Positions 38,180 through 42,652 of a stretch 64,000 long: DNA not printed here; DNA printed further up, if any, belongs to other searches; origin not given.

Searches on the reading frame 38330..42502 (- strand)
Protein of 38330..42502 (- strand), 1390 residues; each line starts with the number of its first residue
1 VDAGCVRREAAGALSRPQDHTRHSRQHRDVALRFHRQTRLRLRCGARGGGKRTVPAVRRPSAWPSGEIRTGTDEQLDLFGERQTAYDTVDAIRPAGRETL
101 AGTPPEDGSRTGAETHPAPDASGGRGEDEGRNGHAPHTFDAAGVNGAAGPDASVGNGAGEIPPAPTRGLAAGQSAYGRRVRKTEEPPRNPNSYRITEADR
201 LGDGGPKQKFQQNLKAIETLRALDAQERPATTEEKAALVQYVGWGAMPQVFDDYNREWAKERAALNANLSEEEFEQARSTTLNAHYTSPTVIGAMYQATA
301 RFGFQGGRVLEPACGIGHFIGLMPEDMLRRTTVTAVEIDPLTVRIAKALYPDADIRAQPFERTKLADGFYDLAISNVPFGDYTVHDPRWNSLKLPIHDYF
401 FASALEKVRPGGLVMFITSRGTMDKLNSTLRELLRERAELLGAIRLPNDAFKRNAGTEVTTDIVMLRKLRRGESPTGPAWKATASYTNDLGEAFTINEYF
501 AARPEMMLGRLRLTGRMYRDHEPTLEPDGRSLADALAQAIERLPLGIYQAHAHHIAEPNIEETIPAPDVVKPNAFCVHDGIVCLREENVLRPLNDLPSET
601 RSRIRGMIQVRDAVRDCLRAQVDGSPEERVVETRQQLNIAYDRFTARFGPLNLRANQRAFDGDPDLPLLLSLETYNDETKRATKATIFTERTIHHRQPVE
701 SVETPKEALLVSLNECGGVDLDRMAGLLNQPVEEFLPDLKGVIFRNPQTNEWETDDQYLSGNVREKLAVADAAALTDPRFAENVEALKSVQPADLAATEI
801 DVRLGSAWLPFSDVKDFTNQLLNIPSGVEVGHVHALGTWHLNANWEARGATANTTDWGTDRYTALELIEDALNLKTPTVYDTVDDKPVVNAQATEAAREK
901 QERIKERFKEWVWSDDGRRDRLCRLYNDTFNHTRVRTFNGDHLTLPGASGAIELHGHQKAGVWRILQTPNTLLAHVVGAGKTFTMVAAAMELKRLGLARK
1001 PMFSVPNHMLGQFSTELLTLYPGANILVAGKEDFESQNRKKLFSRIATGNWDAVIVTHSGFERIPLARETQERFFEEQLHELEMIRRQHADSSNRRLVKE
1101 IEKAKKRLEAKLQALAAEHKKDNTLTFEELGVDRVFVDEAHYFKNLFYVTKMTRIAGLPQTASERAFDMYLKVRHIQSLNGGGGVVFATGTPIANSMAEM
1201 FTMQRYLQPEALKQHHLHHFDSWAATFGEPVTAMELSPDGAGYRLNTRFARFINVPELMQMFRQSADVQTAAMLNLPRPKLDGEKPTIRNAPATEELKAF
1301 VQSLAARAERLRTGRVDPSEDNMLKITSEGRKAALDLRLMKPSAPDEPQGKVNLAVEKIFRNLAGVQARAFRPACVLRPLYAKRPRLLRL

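Call 16: search_protein_families(library=pfam, proteins=[window:38330-42502:-], max_evalue=0.001)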
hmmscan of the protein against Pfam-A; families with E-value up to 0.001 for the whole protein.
window:38330-42502:- (1390 aa): 3 families
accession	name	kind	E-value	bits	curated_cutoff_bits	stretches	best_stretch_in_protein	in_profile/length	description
PF00176.29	SNF2-rel_dom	-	3.3e-06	26.8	24.9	0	1189-1225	160-194/290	SNF2-related domain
PF04851.21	ResIII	-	0.0002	21.7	22.5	0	954-1145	4-139/164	Type III restriction enzyme, res subunit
PF08241.18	Methyltransf_11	-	0.00064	20.7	21.2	0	310-376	1-67/95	Methyltransferase domain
